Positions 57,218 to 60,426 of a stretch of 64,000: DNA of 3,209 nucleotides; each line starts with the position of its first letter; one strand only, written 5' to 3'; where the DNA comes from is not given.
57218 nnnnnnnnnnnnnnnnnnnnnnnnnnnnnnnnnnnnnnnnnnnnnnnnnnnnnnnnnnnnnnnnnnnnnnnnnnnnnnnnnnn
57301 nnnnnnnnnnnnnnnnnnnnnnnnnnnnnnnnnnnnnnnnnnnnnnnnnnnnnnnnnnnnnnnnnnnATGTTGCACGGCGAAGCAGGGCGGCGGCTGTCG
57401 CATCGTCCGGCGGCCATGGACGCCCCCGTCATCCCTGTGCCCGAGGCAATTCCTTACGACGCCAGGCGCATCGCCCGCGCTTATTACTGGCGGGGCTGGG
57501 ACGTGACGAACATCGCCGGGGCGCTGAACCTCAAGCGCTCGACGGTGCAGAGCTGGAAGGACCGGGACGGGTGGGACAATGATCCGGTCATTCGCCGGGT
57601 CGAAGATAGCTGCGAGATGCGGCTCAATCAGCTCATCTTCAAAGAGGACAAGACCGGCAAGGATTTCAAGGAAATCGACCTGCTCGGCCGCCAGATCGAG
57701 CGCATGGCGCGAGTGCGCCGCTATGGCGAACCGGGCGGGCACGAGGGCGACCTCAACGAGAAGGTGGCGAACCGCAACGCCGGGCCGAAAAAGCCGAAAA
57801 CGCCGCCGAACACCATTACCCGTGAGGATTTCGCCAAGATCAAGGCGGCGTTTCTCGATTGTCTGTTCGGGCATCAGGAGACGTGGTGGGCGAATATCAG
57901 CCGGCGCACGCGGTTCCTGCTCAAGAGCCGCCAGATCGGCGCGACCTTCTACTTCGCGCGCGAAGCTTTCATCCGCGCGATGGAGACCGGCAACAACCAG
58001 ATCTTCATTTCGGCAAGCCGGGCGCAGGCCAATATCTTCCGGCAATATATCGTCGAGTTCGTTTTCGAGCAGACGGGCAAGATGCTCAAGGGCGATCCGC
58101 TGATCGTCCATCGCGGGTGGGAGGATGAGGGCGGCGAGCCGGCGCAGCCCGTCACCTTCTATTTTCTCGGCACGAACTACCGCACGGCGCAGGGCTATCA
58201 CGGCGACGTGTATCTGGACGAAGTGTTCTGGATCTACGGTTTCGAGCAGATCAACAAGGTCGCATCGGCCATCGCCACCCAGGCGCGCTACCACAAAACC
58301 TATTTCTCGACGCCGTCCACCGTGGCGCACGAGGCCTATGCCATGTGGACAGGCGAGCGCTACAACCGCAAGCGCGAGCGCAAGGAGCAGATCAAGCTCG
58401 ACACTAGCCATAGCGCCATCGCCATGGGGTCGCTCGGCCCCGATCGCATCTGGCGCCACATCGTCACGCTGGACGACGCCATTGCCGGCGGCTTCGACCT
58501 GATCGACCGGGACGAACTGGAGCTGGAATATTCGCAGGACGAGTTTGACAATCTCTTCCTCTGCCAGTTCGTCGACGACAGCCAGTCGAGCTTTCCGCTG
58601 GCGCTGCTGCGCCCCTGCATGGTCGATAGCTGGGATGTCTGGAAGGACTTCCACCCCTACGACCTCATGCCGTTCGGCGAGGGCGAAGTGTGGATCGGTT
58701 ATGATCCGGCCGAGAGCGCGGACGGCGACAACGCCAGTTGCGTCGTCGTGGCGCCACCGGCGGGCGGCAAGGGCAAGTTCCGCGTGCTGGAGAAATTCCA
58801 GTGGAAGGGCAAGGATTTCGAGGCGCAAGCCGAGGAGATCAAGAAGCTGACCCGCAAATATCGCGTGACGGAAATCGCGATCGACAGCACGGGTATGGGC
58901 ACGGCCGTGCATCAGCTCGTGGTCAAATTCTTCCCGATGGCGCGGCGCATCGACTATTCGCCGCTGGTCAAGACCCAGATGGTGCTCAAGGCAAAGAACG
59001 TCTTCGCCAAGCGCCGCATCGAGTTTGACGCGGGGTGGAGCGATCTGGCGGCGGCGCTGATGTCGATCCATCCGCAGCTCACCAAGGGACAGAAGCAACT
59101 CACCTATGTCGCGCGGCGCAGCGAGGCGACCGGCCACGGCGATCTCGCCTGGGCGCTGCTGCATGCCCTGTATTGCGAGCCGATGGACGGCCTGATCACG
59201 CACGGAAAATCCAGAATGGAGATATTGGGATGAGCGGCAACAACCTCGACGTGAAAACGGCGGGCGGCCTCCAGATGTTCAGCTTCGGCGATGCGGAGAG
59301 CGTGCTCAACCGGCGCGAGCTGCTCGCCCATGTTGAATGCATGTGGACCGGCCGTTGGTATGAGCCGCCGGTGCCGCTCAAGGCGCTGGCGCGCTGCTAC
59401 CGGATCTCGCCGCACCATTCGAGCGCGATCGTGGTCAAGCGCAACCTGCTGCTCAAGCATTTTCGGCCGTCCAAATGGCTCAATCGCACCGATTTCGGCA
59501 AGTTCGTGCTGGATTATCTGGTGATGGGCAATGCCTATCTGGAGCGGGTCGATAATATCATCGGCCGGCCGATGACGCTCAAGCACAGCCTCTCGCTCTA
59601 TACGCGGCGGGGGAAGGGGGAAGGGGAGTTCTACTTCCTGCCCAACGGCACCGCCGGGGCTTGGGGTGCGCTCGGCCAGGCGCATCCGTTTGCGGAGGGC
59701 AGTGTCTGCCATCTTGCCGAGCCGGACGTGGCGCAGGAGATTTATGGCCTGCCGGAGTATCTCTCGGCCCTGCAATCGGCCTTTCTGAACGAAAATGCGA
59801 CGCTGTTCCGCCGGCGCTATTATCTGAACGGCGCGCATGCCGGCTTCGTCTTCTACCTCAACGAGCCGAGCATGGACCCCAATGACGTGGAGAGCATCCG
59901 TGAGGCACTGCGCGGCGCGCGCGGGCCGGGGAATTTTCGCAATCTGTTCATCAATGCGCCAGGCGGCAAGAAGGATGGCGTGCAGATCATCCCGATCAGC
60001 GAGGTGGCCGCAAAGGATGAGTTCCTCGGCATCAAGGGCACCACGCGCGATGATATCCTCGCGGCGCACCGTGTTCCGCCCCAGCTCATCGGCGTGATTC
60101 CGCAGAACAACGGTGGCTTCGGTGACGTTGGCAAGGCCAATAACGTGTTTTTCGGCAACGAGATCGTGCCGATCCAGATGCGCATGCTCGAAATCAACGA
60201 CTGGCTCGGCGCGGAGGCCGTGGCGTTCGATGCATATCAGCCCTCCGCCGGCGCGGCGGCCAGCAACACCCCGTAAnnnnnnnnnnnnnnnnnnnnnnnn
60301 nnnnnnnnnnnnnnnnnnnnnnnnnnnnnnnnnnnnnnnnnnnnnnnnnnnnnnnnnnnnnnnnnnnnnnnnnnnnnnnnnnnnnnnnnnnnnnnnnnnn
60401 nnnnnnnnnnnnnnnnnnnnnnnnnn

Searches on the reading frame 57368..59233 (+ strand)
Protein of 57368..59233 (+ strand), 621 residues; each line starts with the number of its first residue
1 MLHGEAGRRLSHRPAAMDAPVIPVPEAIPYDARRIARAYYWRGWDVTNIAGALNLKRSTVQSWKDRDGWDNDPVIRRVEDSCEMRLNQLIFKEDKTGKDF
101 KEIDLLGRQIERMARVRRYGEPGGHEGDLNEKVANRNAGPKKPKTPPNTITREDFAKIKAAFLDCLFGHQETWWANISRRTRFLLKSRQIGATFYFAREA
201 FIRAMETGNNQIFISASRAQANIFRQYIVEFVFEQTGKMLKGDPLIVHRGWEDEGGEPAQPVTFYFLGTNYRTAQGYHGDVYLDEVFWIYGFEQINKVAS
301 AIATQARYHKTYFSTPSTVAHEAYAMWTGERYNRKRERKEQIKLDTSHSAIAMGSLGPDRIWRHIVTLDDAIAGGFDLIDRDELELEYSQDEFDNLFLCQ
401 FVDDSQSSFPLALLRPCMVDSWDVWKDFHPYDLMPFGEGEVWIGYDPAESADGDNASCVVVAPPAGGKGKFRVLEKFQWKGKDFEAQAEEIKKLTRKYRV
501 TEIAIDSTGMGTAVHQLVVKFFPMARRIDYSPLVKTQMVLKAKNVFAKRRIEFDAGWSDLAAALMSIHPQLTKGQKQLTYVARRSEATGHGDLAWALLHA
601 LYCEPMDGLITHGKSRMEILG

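Call 29: search_protein_families(library=pfam, proteins=[window:57368-59233:+], max_evalue=0.001)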
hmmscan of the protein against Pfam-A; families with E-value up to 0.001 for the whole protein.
window:57368-59233:+ (621 aa): 3 families
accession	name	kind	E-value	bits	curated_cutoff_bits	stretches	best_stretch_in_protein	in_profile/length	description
PF03237.21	Terminase_6N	-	2.3e-40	139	22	1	184-413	2-212/215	Terminase large subunit, T4likevirus-type, N-terminal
PF17289.8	Terminase_6C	-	1.5e-34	119.7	22.6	1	443-601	1-152/155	Terminase RNaseH-like domain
PF06056.18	Terminase_5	-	1.6e-16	60.4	20.3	1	31-87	1-57/58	Putative ATPase subunit of terminase (gpP-like)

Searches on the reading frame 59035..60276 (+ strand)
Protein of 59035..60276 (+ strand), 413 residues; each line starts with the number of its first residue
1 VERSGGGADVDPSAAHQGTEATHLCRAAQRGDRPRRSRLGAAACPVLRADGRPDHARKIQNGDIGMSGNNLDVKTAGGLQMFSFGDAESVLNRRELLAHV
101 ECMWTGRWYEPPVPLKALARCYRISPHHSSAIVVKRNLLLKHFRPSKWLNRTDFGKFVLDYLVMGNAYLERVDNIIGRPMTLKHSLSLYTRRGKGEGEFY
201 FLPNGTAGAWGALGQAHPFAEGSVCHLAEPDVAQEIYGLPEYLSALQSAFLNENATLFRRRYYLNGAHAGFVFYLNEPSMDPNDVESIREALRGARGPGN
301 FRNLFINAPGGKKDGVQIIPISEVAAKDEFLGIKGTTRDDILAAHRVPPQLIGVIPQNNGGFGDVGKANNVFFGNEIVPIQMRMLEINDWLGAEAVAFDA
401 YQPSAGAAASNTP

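Call 94: search_protein_families(library=pfam, proteins=[window:59035-60276:+], max_evalue=0.01)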
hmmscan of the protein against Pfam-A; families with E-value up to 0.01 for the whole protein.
window:59035-60276:+ (413 aa): 1 family
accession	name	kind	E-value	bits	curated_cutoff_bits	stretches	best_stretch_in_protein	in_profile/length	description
PF04860.17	Phage_portal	-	1.9e-13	50.8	39.1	1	142-391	42-276/321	Phage portal protein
